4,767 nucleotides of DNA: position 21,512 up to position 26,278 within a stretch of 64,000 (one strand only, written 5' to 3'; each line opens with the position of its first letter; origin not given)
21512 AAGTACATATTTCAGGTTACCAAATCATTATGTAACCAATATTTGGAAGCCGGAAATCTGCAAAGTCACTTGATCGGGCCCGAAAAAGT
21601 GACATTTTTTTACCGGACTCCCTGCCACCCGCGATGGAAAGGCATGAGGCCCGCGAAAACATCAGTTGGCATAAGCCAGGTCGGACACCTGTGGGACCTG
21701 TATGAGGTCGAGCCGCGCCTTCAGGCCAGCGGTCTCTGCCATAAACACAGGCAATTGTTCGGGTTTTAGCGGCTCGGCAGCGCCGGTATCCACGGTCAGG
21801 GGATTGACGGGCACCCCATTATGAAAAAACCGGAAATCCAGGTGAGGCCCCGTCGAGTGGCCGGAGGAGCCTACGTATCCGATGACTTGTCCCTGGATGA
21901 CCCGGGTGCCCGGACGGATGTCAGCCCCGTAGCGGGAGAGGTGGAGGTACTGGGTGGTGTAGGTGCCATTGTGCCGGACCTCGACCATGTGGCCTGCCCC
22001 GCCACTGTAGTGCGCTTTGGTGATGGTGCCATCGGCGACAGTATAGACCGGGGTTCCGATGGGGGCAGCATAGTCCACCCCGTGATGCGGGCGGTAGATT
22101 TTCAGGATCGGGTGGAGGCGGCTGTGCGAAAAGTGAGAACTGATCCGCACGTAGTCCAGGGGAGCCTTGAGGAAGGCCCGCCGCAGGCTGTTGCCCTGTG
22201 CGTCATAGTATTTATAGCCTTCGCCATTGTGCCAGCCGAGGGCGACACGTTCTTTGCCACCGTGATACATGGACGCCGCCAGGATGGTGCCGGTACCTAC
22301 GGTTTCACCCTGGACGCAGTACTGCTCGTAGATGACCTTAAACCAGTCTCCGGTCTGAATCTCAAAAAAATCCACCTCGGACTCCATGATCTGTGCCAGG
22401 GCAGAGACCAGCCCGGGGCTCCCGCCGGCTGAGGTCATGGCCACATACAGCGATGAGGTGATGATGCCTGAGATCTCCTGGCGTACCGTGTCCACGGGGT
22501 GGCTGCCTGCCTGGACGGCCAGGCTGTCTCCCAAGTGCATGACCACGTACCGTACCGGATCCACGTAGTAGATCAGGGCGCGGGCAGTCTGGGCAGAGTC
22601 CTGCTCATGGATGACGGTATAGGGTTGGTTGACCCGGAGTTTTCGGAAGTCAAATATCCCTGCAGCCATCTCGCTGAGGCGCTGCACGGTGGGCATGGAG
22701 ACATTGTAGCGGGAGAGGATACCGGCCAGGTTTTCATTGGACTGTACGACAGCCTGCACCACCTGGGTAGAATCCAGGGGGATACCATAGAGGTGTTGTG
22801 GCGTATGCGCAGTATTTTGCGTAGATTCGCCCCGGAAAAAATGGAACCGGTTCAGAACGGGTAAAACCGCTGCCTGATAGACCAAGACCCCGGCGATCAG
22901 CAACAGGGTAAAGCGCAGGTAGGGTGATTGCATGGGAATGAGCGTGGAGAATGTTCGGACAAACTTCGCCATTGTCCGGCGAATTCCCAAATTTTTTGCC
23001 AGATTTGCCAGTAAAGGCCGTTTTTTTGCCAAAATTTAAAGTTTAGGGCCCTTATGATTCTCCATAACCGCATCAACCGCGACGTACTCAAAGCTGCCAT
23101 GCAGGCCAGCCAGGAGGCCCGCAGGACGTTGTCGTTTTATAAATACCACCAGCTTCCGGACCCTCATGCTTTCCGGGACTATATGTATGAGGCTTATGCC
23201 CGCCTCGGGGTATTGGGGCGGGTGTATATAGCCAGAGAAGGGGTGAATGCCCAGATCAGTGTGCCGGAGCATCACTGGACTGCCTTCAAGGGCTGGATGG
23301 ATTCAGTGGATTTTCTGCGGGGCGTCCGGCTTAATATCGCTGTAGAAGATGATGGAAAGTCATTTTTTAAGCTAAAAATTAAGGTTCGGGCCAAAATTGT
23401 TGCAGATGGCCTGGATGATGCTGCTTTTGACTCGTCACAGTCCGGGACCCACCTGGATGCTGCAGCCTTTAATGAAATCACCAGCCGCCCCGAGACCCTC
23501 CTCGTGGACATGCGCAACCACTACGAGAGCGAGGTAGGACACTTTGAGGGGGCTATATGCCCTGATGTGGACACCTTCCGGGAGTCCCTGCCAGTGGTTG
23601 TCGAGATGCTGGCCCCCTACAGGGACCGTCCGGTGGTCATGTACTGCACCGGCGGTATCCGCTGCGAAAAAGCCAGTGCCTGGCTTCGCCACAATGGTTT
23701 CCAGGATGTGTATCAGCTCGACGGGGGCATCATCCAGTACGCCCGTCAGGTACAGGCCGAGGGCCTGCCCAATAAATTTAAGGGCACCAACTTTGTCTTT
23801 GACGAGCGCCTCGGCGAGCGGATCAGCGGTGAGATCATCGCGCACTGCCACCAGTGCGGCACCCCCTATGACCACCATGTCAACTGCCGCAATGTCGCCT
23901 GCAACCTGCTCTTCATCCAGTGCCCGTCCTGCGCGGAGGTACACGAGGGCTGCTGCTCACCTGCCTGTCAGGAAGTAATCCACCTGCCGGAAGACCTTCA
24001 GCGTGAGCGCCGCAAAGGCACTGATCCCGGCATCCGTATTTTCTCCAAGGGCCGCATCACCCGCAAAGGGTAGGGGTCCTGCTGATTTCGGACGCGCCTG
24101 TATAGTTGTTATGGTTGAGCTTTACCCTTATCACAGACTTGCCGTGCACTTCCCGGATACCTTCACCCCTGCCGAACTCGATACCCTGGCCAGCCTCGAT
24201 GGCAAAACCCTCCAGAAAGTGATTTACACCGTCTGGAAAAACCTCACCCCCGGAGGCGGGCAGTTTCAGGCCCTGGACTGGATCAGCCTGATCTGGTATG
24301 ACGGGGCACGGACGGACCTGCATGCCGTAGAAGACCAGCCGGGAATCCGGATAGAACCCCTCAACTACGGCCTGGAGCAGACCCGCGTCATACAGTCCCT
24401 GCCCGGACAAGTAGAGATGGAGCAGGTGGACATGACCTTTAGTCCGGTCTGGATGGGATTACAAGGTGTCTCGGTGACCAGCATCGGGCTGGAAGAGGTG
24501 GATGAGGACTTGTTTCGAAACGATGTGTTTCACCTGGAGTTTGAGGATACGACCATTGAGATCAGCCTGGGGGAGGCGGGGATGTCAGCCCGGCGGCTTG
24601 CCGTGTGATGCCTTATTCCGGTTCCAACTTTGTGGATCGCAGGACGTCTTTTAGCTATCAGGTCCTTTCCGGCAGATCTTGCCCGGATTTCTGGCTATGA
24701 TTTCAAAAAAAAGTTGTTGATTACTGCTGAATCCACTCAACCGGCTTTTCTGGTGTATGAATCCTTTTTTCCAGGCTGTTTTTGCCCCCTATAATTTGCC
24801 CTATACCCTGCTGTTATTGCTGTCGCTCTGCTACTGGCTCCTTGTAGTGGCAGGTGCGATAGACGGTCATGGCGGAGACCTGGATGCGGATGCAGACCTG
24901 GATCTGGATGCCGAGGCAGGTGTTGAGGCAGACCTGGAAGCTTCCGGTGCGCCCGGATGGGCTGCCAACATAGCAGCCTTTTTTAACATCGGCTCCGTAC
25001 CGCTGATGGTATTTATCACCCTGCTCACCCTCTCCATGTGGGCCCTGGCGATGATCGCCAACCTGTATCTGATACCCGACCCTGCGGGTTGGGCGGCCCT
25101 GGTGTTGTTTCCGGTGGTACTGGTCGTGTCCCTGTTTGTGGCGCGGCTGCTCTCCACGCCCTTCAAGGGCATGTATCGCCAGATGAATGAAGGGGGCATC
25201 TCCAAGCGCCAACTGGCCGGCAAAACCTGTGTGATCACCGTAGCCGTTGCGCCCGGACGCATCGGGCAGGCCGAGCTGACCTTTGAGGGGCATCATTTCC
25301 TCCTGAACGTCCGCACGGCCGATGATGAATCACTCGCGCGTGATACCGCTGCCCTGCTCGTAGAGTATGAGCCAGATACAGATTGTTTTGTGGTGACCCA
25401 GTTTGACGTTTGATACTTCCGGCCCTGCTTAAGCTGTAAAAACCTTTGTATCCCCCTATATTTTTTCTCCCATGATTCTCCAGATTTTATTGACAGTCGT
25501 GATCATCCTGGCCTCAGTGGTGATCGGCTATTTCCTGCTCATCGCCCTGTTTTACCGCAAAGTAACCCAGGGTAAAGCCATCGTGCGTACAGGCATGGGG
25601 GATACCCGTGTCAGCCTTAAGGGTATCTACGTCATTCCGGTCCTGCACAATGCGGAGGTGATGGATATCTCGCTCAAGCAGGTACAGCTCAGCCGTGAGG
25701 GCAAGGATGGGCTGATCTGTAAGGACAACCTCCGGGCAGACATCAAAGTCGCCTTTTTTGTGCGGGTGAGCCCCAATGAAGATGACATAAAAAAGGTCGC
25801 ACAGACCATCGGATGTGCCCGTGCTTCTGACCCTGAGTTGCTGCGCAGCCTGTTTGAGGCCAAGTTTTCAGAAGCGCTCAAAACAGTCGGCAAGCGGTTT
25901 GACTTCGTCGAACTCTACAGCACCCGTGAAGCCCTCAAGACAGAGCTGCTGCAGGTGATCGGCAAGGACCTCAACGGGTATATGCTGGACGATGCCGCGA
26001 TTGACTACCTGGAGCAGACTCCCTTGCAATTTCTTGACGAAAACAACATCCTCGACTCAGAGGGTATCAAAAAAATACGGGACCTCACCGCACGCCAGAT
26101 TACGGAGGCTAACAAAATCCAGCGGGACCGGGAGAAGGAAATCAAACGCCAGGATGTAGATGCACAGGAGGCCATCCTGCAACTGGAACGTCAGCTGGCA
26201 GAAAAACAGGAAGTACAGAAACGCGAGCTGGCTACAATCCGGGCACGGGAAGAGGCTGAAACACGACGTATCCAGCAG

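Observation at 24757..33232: Candidate uncharacterised four-gene membrane-microdomain module: NfeD/YqiJ-like, long flotillin, lipoprotein, and a 1619-aa MoxR-like AAA+ giant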

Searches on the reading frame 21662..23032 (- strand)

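Call 32: search_protein_families(library=pfam, proteins=[window:21662-23032:-], max_evalue=0.001)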
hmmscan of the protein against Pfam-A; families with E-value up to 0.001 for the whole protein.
window:21662-23032:- (456 aa): 2 families
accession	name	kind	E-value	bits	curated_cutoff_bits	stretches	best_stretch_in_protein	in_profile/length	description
PF01551.29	Peptidase_M23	-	1.4e-29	102.5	28.7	1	315-411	2-96/96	Peptidase family M23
PF19425.4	Csd3_N2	-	2.1e-11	44.3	27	1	185-302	7-121/122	Csd3 second domain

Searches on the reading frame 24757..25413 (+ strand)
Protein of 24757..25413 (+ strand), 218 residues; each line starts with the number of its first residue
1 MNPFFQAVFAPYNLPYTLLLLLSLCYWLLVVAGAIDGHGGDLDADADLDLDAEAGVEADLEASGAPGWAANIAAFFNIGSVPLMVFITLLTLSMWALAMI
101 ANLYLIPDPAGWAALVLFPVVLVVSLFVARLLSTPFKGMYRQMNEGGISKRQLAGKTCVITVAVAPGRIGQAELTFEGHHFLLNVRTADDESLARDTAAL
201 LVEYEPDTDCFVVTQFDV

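Call 4: search_protein_families(library=pfam, proteins=[window:24757-25413:+], max_evalue=0.1)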
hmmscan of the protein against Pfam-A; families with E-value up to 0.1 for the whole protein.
window:24757-25413:+ (218 aa): 1 family
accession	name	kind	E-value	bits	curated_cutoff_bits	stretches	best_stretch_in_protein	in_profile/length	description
PF21001.2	YqiJ_N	-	0.031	14.9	23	1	17-99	9-83/116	Inner membrane protein YqiJ, N-terminal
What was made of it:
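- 24757..25413 (+): YqiJ/YuaF-type (short NfeD-like) membrane protein, 218 aa. It has TM1, an acidic D/E-rich loop, TM2-TM3 and a C-terminal beta-rich domain. Pfam YqiJ_N reaches only E=0.031, below threshold (call 4).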

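Call 5: search_protein_families(library=padloc, proteins=[window:24757-25413:+], max_evalue=0.1)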
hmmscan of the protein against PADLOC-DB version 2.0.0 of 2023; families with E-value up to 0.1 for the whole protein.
window:24757-25413:+ (218 aa): 0 families

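Call 6: search_protein_families(library=ncbifam, proteins=[window:24757-25413:+], max_evalue=0.1)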
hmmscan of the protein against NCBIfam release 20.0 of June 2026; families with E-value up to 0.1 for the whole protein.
window:24757-25413:+ (218 aa): 0 families

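Call 36: search_solved_structures(query=window:24757-25413:+, max_evalue=10, show_alignments=1)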
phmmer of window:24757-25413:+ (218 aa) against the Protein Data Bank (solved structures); distinct sequences matched with E-value up to 10: 12.
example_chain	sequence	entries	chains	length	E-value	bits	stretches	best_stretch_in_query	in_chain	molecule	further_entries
9m08_C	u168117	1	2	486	0.0081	19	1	56-160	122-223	histidine kinase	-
5w62_A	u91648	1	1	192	0.1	15.4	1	43-134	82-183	Apoptosis regulator BAX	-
3e4o_A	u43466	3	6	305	0.11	15.3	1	30-100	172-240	C4-dicarboxylate transport sensor protein dctB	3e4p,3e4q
2zbb_A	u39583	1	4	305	0.11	15.3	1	30-100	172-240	C4-dicarboxylate transport sensor protein dctB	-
8uow_A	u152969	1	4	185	0.65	12.8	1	151-177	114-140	Asparaginase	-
8up6_A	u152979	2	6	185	0.66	12.8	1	151-177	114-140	Asparaginase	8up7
8upc_A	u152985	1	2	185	0.72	12.6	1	151-177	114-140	Asparaginase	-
8up9_A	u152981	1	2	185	0.72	12.6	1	151-177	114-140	Asparaginase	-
8up8_A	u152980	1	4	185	0.73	12.6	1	151-177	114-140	Asparaginase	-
8uoo_A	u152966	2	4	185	0.73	12.6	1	151-177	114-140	Asparaginase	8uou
8uor_A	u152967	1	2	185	0.73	12.6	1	151-177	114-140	Asparaginase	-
8up3_A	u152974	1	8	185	0.73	12.6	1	151-177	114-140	Asparaginase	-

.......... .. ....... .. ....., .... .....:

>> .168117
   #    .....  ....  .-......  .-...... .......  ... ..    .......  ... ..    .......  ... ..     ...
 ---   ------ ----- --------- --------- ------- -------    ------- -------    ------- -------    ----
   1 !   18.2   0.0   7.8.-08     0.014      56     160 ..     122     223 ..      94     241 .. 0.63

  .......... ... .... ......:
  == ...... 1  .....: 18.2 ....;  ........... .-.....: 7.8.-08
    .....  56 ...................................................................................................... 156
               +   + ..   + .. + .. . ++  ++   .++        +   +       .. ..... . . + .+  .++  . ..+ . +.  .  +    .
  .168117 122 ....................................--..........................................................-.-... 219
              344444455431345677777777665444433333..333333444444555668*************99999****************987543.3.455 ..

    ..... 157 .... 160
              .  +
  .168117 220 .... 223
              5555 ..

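Call 40: search_protein_families(library=pfam, alignment_id=A3, max_evalue=0.001)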
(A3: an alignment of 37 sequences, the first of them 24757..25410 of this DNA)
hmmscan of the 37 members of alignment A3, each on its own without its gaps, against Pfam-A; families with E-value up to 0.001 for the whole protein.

A. member 1, window:24757-25410:+ (218 aa): 0 families

B. families by the number of members that match (of 37 scanned): 2 families
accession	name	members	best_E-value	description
PF21001.2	YqiJ_N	1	6.9e-05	Inner membrane protein YqiJ, N-terminal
PF22807.2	TrAA12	1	0.00098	TrAA12-like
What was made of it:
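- On NfeD / YqiJ-YuaF family: Only 1 of 37 family members hits YqiJ_N at E<1e-3, and there is no NfeD hit (call 40).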

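Call 41: search_solved_structures(query=A3, max_evalue=1)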
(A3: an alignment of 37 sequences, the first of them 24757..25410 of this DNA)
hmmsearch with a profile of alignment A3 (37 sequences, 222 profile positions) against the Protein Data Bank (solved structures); distinct sequences matched with E-value up to 1: 3.
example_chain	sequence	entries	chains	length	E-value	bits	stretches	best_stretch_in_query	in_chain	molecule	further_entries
8q75_A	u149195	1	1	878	0.18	13.9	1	78-147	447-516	Copper-transporting ATPase HMA4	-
8q73_A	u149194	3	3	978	0.21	13.7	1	78-147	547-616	Copper-transporting ATPase HMA4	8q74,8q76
8xks_O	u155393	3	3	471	0.81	11.8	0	75-143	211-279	Moc45 | CrTam49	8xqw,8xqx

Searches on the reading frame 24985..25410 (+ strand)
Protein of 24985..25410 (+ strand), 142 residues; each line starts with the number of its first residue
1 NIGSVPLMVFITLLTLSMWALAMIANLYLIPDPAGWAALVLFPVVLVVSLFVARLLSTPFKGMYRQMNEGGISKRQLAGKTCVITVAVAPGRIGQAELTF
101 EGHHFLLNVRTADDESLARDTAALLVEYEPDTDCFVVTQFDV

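Call 8: search_protein_families(library=pfam, proteins=[window:24985-25410:+], max_evalue=10)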
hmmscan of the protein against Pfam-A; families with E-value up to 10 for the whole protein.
seq(142 aa): 2 families
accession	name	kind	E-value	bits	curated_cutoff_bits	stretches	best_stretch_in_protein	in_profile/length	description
PF07332.16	Phage_holin_3_6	-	0.32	11.5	28.4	1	9-56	44-90/116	Putative Actinobacterial Holin-X, holin superfamily III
PF14023.12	Bestrophin-like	-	2.7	7.9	32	1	4-65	165-226/232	Bestrophin-like domain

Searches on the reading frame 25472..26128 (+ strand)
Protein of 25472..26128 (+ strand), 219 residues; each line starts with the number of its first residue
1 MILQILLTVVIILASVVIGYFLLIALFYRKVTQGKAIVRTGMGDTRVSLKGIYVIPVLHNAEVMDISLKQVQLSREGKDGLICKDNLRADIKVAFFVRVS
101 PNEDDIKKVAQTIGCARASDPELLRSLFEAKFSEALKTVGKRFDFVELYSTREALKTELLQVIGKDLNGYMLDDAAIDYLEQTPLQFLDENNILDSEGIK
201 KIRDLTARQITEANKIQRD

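Call 8: search_protein_families(library=pfam, proteins=[window:25472-26128:+], max_evalue=10)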
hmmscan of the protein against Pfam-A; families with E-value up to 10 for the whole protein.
seq(219 aa): 1 family
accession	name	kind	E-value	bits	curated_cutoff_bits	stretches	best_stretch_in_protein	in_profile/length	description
PF01145.31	Band_7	-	3e-12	47.4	23.6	1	30-171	2-134/176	SPFH domain / Band 7 family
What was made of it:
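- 25559..25984 (+): SPFH/Band_7 domain of the flotillin (aa 30-171). Pfam PF01145: E=3e-12, 47.4 bits against a cut-off of 23.6, when the N-terminal 219 aa are scanned alone (call 8).
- On SPFH / flotillin (YqiK-FloT type): PF01145: 47.4 bits against a cut-off of 23.6, aa 30-171, when the N-terminal 219 aa are scanned alone (call 8).
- Checked: Gene 2: the N-terminal 219 aa hit Band_7 (47.4 bits against a cut-off of 23.6, call 8).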
